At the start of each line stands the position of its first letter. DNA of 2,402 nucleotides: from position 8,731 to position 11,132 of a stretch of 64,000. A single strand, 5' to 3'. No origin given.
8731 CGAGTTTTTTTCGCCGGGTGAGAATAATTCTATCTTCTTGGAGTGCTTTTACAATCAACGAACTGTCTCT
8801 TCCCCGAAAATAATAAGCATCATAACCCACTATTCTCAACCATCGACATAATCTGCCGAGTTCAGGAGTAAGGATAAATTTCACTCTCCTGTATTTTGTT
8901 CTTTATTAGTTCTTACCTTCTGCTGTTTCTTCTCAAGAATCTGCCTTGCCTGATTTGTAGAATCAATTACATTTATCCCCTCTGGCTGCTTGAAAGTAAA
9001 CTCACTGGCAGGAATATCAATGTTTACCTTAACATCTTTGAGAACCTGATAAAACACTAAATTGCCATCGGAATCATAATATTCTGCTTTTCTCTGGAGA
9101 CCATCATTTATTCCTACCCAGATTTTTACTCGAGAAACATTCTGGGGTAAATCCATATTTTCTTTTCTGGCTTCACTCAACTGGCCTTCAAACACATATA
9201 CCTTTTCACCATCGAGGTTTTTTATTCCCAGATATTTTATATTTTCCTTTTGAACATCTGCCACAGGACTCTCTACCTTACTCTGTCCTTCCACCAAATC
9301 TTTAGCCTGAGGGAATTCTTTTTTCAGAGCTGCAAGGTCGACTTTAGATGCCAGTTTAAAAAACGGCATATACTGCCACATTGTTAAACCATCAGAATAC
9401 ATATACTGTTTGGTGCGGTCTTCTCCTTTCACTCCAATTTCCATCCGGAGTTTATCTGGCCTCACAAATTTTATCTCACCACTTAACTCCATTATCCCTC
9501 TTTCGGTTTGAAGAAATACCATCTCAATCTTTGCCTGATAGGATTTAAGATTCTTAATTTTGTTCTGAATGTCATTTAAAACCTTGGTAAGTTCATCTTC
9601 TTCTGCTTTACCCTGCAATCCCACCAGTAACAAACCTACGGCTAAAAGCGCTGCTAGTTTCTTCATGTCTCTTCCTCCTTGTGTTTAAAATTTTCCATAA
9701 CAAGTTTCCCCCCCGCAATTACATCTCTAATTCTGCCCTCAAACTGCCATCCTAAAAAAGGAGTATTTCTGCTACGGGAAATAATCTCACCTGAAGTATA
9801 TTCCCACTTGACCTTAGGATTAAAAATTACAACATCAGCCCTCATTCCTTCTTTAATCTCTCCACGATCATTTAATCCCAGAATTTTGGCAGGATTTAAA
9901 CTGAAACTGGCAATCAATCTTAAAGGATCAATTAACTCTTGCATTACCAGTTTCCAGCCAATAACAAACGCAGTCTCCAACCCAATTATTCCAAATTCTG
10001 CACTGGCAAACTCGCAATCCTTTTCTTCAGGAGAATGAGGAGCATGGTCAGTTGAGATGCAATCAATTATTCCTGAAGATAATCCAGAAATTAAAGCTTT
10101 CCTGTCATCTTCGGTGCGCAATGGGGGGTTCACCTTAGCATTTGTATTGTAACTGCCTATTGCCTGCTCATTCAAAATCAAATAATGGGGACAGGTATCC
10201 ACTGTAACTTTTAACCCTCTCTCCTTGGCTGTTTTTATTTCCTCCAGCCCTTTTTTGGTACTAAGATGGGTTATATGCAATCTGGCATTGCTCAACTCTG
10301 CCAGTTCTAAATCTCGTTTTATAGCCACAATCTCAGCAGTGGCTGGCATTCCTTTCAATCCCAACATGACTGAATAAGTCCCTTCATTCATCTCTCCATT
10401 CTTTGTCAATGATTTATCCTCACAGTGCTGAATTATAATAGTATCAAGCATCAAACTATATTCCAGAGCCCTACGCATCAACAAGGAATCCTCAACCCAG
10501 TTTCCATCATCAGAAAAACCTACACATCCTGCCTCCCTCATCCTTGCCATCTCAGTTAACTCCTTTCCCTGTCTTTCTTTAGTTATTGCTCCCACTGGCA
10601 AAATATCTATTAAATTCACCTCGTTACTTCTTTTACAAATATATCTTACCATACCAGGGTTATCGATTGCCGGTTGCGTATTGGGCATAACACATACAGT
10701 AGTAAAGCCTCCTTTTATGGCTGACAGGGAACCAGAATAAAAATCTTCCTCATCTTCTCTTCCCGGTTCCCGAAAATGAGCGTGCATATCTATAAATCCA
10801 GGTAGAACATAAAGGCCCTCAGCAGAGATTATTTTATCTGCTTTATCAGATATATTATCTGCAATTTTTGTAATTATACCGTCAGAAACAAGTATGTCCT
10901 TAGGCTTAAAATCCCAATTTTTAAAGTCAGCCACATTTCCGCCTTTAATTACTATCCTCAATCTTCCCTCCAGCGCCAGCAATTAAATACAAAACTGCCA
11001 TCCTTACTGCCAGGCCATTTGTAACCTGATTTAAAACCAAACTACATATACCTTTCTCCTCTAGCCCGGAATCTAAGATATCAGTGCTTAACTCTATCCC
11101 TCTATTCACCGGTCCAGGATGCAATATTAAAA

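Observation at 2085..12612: PyrR-controlled pyrimidine operon carries an embedded nuclease module (EndoQ-like PHP nuclease + Mut7-C PIN-like RNase + exported LolA-fold protein) and mutM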

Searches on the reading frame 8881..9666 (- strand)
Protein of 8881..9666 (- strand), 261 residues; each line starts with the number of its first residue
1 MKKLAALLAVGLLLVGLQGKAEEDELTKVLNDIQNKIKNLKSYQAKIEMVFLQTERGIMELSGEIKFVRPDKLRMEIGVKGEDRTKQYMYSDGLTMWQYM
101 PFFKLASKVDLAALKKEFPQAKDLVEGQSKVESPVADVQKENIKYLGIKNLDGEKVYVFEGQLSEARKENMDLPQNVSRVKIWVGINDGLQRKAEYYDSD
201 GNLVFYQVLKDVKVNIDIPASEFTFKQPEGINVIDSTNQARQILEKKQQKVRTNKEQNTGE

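Call 3: search_protein_families(library=pfam, proteins=[window:8881-9666:-])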
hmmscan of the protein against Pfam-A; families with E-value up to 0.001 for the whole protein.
window:8881-9666:- (261 aa): 3 families
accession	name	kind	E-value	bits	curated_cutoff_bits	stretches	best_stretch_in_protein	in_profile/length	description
PF09865.15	DUF2092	-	7.2e-09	35.8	21.2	1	28-234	3-209/212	Predicted periplasmic protein (DUF2092)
PF03548.22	LolA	-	3.4e-07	30.6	23.6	0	54-112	18-72/165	Outer membrane lipoprotein carrier protein LolA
PF17131.11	LolA_like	-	5.8e-05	23.3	30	1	95-213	29-137/184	Outer membrane lipoprotein-sorting protein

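Call 4: search_protein_families(library=ncbifam, proteins=[window:8881-9666:-])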
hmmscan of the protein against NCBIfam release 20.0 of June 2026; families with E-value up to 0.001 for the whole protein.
window:8881-9666:- (261 aa): 4 families
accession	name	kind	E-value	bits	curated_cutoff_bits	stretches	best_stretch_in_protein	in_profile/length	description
TIGR00547.2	lolA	equivalog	2.1e-15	56.7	112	2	12-120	7-108/202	outer membrane lipoprotein periplasmic chaperone LolA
NF000661.0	PRK00031.1-3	equivalog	2.7e-05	23.7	255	0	181-235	171-224/225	outer membrane lipoprotein chaperone LolA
NF053532.1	lipo_SCO4651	subfamily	3.1e-05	23.8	65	1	20-171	35-201/277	SCO4651 family lipoprotein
NF053572.1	LolA1_Flavo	equivalog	0.00055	19.6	100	0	5-101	4-93/214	outer membrane lipoprotein periplasmic chaperone LolA1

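Call 12: search_solved_structures(query=window:8881-9666:-, max_evalue=1, show_alignments=1)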
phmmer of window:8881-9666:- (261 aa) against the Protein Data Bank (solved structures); distinct sequences matched with E-value up to 1: 13.
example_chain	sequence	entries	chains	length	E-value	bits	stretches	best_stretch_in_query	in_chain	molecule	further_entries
4ki3_A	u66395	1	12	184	0.00038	23.6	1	31-108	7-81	Outer-membrane lipoprotein carrier protein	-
7z6w_A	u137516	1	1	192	0.012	18.6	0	31-108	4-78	Outer-membrane lipoprotein carrier protein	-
7arm_A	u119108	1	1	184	0.013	18.5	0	31-108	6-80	Outer-membrane lipoprotein carrier protein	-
3ksn_A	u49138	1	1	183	0.014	18.4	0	31-108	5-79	Outer-membrane lipoprotein carrier protein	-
1iwl_A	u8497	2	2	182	0.014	18.4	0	31-108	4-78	Outer-membrane lipoproteins carrier protein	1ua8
6f3z_B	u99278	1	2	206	0.015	18.3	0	30-108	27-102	Outer-membrane lipoprotein carrier protein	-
6fhm_A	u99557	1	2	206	0.028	17.4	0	30-108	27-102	Outer-membrane lipoprotein carrier protein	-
2zpc_A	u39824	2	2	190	0.065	16.2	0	86-108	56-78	Outer-membrane lipoprotein carrier protein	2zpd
7z6x_A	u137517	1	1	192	0.067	16.2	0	86-108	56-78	Outer-membrane lipoprotein carrier protein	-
8chx_A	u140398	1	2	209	0.13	15.2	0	47-105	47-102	Outer-membrane lipoprotein carrier protein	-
2w7q_A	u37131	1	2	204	0.18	14.8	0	209-235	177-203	OUTER-MEMBRANE LIPOPROTEIN CARRIER PROTEIN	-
4a2l_A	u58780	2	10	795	0.78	12.7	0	145-235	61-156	TWO-COMPONENT SYSTEM SENSOR HISTIDINE KINASE/RESPONSE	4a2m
8v1k_A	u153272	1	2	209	0.97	12.4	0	208-238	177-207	Outer-membrane lipoprotein carrier protein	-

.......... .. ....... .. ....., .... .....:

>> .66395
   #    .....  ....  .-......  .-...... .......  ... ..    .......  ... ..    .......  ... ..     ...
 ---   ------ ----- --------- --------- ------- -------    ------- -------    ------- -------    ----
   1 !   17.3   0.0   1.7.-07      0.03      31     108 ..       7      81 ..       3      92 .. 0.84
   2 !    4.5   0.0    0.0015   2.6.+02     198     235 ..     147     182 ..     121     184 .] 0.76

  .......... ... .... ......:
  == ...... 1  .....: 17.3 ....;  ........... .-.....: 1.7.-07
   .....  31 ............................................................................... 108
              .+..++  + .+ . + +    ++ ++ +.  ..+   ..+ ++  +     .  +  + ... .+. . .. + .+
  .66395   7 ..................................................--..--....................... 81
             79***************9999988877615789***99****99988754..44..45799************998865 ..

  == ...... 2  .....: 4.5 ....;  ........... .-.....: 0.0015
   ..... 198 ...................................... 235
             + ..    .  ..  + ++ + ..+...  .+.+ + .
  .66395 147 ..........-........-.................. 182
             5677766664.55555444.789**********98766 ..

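Call 58: search_protein_families(library=padloc, max_evalue=0.001, proteins=[window:8881-9666:-])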
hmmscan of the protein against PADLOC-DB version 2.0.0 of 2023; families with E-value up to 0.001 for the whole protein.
window:8881-9666:- (261 aa): 0 families

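Call 59: find_homologous_proteins(query=window:8881-9666:-, max_evalue=0.00001)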
Query window:8881-9666:- (261 aa): 8 proteins with E <= 0.00001 among 1004 candidates.
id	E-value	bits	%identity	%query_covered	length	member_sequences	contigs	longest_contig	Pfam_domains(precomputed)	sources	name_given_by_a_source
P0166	1.1e-144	498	94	88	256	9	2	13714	PF03548.23,PF09865.16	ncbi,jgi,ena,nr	ncbi:MAG TPA: outer membrane lipoprotein carrier protein LolA [Candidatus Omnitrophica bacterium]|nr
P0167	1.1e-141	489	87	100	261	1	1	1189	PF03548.23,PF17131.12,PF09865.16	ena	-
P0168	2.1e-140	484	87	100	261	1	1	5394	PF03548.23,PF17131.12,PF09865.16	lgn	-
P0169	9.2e-135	466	83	100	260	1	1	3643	PF03548.23,PF09865.16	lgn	-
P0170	5.7e-131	454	79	100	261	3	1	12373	PF17131.12,PF09865.16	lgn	-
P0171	2.9e-93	330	59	92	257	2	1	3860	-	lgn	-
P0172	1.4e-89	318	57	95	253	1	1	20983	PF17131.12,PF09865.16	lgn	-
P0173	1.1e-88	315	61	89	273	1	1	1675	PF17131.12,PF09865.16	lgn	-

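Call 71: predict_structure(alignment_id=A4)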
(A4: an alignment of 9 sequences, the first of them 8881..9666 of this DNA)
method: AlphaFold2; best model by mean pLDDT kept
length: 261 residues; sequences in the alignment: 9
mean_pLDDT: 75.9   pTM: 0.68
mean pLDDT of the five models: 75.9, 63.1, 57.1, 53.4, 47.3
residues with pLDDT >= 90: 60; 70-90: 115; 50-70: 64; < 50: 22
segments of 3 or more residues with pLDDT < 50: 16-19, 121-131
pLDDT, mean of each block of 10 residues (from residue 1): 53 48 73 84 92 74 89 89 87 86 82 60 42 55 83 91 68 69 90 89 89 92 85 74 73 58 40
secondary structure, 60 per line:
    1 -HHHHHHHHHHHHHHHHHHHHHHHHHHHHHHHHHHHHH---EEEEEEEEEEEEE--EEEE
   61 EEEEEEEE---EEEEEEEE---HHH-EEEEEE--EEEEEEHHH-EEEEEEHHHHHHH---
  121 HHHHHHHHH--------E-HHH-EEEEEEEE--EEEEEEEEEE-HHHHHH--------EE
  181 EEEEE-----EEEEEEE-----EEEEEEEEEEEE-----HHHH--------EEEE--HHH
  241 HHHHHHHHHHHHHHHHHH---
elements in order: H2-38 E42-54 E57-68 E72-79 E87-92 E95-100 E105-110 H111-117 H121-129 E144-151 E154-163 H165-170 E179-185 E191-197 E203-214 H220-223 E232-235 H238-258

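Call 74: fold_search(model_id=the predicted structure, library=pdb)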
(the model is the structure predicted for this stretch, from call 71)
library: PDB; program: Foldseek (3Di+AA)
matches with E <= 10: 1394; with E <= 0.001: 94
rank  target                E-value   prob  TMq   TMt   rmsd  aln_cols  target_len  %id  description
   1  4ki3_D                4.4e-13  1.00  0.47  0.66   6.7       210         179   20  1.70 Angstrom resolution crystal structure of outer-membrane lipoprotein carrier protein (lolA) from Yersinia pestis C (released 2013-05-15)
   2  4ki3_I                7.7e-13  1.00  0.48  0.65   6.7       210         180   21  1.70 Angstrom resolution crystal structure of outer-membrane lipoprotein carrier protein (lolA) from Yersinia pestis C (released 2013-05-15)
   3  2w7q_A                7.7e-13  1.00  0.45  0.58   7.2       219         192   20  Structure of Pseudomonas aeruginosa LolA (released 2009-12-29)
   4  4ki3_G                8.7e-13  1.00  0.47  0.66   6.7       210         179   20  1.70 Angstrom resolution crystal structure of outer-membrane lipoprotein carrier protein (lolA) from Yersinia pestis C (released 2013-05-15)
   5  7z6w                  1.0e-12  1.00  0.46  0.59   6.7       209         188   20  Complex of E. coli LolA and lipoprotein (released 2022-09-07)
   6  4ki3_A                2.3e-12  1.00  0.50  0.69   5.8       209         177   20  1.70 Angstrom resolution crystal structure of outer-membrane lipoprotein carrier protein (lolA) from Yersinia pestis C (released 2013-05-15)
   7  6f3z_B                2.3e-12  1.00  0.51  0.67   5.8       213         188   21  Complex of E. coli LolA and periplasmic domain of LolC (released 2018-07-25)
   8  4ki3_L                2.8e-12  1.00  0.47  0.66   6.6       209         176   19  1.70 Angstrom resolution crystal structure of outer-membrane lipoprotein carrier protein (lolA) from Yersinia pestis C (released 2013-05-15)
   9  8v1k_A                3.0e-12  1.00  0.46  0.62   6.8       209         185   16  Crystal structure of outer membrane lipoprotein carrier protein (LolA) from Francisella tularensis (released 2023-11-29)
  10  7z6x                  5.3e-12  1.00  0.47  0.63   6.5       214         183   19  Complex of E. coli LolA R43L mutant and lipoprotein (released 2022-09-07)
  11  2w7q_B                5.3e-12  1.00  0.44  0.60   7.4       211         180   18  Structure of Pseudomonas aeruginosa LolA (released 2009-12-29)
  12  1ua8                  7.5e-12  1.00  0.45  0.64   6.8       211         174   20  Crystal structure of the lipoprotein localization factor, LolA (released 2003-07-15)
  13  8orn_A                1.4e-11  1.00  0.46  0.61   6.7       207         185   14  Crystal structure of Xanthomonas campestris pv. campestris LolA-LolB complex (released 2023-07-05)
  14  4ki3_K                2.0e-11  1.00  0.47  0.67   6.1       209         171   20  1.70 Angstrom resolution crystal structure of outer-membrane lipoprotein carrier protein (lolA) from Yersinia pestis C (released 2013-05-15)
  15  1iwl                  2.0e-11  1.00  0.45  0.63   7.1       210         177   20  Crystal Structure of the Lipoprotein Localization Factor, LolA (released 2003-07-15)
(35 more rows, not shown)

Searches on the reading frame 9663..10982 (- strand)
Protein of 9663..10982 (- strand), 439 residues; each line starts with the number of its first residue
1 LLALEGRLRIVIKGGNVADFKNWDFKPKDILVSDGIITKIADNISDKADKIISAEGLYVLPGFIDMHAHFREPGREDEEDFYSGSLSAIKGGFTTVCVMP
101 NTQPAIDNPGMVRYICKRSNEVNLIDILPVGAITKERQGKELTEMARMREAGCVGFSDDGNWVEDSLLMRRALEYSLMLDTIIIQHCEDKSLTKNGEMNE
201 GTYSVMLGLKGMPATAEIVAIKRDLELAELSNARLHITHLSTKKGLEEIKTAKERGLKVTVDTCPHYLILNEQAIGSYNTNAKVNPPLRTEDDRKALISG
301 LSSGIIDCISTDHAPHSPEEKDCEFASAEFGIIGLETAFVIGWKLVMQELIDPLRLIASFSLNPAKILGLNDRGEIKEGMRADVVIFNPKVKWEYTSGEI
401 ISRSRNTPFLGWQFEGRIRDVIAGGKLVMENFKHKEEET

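Call 3: search_protein_families(library=pfam, proteins=[window:9663-10982:-])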
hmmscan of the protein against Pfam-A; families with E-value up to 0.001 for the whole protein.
window:9663-10982:- (439 aa): 3 families
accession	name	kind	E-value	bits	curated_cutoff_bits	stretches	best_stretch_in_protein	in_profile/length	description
PF01979.26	Amidohydro_1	-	1.4e-28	100.6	25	1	58-428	1-345/345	Amidohydrolase family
PF07969.17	Amidohydro_3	-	3.5e-13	50.3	29.7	2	349-389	405-446/472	Amidohydrolase family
PF12890.13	DHOase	-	1.4e-07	32.1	21.2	1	59-243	4-140/142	Dihydro-orotase-like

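Call 4: search_protein_families(library=ncbifam, proteins=[window:9663-10982:-])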
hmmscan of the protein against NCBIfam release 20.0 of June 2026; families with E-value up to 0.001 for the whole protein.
window:9663-10982:- (439 aa): 68 families (the best 25 are shown)
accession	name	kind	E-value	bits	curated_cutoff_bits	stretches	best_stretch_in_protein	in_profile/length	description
TIGR00857.1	pyrC_multi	subfamily_domain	4.4e-136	454.1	279.05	1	28-431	6-411/412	dihydroorotase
NF006845.0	PRK09357.2-6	equivalog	9.9e-134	446.2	728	1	9-430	2-426/428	dihydroorotase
NF006844.0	PRK09357.2-5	equivalog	1.3e-133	446.1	701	1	9-429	3-420/422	dihydroorotase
NF006836.0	PRK09357.1-1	equivalog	1.7e-130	435.6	538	1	26-433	15-428/432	dihydroorotase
NF006837.0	PRK09357.1-2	equivalog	5.4e-120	400.8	575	1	10-431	3-424/428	dihydroorotase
NF006843.0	PRK09357.2-4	equivalog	6.8e-118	394.2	786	1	8-437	1-428/431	dihydroorotase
NF006839.0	PRK09357.1-4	equivalog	8.2e-112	373.9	576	1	10-430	2-421/422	dihydroorotase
NF006558.0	PRK09059.1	equivalog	1.1e-111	373.4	645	1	28-430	23-428/430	dihydroorotase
NF006841.0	PRK09357.2-2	equivalog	1.8e-111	372.8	640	1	25-430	16-418/421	dihydroorotase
NF006842.0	PRK09357.2-3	equivalog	7.3e-111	370.9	695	1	34-430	28-439/440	dihydroorotase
NF005614.0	PRK07369.1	equivalog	1.2e-100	337.3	456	1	28-420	22-415/419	dihydroorotase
NF005791.0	PRK07627.1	equivalog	1.7e-100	337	442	1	9-430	2-423/425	dihydroorotase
NF006838.0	PRK09357.1-3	equivalog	1.2e-89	301.1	644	1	9-430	2-422/423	dihydroorotase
NF002668.0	PRK02382.1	equivalog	4.2e-78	263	452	1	22-413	13-396/436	dihydroorotase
TIGR03178.1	allantoinase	equivalog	8.4e-78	262.1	357.85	1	23-433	13-429/441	allantoinase AllB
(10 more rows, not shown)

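Call 77: find_related_loci(query=A5, collection=metagenome_contigs, flank=6000)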
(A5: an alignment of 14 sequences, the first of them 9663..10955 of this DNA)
Query A5 (430 aa) in metagenome_contigs; peptide patterns used: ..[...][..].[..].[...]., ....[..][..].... (x = any residue, [..] = any of these).
600 stretches matched a pattern (row limit reached: there are more); 449 encode a relative of the query (tblastn E <= 1e-3); the best 80 are kept; 80 distinct loci.
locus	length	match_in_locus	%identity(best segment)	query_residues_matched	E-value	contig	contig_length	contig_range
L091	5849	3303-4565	46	1-422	2e-127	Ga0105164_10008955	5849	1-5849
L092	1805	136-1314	50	20-418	1e-132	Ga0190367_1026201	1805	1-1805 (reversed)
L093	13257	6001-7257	45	1-419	2e-123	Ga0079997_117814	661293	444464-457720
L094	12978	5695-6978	45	1-428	6e-121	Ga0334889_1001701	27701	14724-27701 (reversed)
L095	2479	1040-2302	46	1-421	3e-127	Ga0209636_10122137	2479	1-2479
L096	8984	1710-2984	44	1-421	1e-120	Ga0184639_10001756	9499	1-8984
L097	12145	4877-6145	47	1-423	1e-120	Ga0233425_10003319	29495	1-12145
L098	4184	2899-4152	45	3-422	1e-120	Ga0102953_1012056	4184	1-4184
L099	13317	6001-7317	45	1-418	5e-119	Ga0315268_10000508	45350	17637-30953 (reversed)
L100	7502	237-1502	44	1-422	3e-117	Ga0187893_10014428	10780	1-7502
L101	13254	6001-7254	43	1-418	2e-116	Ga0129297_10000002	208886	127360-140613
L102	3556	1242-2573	43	1-418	2e-118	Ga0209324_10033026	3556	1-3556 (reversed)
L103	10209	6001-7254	44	2-419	3e-115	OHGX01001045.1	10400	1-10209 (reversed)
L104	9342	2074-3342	43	2-421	4e-115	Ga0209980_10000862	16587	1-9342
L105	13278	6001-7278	43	1-421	2e-114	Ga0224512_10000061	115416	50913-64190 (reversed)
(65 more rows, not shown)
